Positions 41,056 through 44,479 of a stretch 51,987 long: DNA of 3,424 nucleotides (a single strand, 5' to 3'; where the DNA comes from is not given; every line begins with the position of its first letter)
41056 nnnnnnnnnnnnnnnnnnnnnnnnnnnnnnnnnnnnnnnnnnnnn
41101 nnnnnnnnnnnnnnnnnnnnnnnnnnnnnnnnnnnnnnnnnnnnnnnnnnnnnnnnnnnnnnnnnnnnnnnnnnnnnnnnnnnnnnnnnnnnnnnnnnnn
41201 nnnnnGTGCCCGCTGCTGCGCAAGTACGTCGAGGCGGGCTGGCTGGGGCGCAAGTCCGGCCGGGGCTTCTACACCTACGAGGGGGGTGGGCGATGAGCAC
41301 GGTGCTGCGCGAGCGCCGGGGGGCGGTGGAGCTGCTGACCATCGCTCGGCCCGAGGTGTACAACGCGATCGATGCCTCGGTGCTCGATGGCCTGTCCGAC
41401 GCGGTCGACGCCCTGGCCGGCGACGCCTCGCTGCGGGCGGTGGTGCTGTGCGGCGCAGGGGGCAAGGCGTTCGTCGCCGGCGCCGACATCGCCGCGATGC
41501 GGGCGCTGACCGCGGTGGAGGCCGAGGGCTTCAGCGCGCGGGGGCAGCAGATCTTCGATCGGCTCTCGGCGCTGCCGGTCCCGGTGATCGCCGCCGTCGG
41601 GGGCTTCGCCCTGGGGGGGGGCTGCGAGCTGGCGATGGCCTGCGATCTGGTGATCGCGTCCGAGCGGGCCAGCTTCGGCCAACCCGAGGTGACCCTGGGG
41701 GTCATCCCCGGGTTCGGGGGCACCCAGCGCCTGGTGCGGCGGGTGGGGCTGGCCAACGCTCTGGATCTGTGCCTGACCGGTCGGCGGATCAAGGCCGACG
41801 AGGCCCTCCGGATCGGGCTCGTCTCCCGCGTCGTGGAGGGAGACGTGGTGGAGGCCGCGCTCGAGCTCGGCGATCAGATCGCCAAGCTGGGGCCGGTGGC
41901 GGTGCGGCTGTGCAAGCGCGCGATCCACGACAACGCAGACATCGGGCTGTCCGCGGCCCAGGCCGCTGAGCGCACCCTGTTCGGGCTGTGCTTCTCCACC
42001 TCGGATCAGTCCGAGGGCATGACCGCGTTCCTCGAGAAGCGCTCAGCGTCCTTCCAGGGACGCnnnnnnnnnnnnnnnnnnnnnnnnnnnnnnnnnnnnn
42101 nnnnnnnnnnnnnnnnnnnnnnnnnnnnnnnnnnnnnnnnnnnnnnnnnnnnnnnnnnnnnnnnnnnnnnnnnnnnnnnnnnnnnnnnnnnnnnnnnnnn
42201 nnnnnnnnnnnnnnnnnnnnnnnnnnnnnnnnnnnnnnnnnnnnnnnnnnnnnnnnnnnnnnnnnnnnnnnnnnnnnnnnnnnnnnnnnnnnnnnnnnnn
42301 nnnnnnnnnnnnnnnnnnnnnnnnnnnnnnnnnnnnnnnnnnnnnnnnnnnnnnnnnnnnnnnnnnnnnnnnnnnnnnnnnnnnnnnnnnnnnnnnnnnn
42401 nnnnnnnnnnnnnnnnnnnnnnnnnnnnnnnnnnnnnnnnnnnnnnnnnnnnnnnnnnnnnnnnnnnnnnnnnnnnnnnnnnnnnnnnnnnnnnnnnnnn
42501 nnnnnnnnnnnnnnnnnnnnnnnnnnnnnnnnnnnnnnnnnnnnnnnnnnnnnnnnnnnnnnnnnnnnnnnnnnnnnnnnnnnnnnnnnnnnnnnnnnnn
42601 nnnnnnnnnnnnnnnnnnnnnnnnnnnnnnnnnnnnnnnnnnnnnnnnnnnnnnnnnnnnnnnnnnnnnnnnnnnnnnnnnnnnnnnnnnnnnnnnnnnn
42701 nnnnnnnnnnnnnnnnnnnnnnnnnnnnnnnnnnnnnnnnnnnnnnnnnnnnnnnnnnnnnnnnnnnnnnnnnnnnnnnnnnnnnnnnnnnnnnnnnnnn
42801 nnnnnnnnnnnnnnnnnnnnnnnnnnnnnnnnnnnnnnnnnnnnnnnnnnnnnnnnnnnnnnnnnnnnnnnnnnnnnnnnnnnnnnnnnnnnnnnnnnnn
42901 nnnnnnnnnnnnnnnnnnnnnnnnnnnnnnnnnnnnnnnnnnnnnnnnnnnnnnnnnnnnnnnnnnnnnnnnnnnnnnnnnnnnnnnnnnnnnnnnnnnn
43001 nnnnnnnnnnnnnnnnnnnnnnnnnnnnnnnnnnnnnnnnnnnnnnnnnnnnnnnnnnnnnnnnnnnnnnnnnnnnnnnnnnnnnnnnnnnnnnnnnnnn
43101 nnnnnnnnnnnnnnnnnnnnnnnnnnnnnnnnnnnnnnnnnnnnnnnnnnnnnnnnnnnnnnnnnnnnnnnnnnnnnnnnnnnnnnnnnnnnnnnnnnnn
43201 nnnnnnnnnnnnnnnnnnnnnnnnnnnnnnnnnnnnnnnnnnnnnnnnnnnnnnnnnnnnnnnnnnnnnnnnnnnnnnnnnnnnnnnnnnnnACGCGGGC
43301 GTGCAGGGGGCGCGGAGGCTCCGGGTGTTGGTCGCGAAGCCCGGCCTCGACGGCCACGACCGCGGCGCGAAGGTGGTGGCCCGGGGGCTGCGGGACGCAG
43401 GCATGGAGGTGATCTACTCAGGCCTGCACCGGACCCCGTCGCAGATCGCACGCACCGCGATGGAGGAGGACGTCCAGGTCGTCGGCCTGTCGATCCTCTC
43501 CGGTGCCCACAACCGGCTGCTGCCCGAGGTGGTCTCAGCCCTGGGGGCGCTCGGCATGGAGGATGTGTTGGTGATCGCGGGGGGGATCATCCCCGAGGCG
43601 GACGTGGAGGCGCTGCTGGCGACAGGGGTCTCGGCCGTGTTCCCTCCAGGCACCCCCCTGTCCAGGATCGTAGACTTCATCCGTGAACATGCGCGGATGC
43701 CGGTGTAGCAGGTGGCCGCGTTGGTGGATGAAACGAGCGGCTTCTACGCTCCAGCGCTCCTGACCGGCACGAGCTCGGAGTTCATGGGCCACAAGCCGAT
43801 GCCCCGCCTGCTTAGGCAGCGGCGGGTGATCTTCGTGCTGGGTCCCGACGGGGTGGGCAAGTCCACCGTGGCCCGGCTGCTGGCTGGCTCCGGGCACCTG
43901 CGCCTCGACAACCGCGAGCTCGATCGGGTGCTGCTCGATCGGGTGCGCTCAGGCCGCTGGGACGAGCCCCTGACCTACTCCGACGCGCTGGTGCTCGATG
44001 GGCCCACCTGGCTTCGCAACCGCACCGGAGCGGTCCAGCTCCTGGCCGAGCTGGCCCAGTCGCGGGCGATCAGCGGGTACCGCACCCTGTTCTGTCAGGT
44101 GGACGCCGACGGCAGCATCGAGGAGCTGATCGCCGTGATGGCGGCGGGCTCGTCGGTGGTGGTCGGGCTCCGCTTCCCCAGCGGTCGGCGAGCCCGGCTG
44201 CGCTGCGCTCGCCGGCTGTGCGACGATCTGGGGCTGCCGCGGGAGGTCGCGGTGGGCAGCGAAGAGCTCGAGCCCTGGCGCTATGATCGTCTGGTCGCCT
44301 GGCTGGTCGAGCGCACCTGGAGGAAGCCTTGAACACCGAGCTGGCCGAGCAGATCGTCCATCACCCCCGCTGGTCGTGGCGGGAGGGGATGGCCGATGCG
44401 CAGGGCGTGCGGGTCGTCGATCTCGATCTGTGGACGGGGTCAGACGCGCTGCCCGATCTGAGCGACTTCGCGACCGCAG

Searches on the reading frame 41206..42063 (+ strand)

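Call 17: search_protein_families(library=pfam, proteins=[window:41206-42063:+], max_evalue=0.001)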
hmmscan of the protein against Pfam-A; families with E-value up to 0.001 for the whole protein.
window:41206-42063:+ (286 aa): 2 families
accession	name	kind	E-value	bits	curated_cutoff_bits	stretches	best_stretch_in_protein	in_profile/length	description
PF00378.25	ECH_1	-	3.4e-66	223.6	27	1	37-285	2-250/251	Enoyl-CoA hydratase/isomerase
PF16113.10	ECH_2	-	1.7e-33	116.9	27.2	1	42-216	2-178/335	Enoyl-CoA hydratase/isomerase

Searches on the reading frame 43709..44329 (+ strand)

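Call 17: search_protein_families(library=pfam, proteins=[window:43709-44329:+], max_evalue=0.001)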
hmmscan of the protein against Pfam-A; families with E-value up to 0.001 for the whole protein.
window:43709-44329:+ (207 aa): 1 family
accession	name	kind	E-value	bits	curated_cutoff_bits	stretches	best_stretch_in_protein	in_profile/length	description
PF03193.22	RsgA_GTPase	-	0.00035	20.9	30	0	26-65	95-133/174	RsgA GTPase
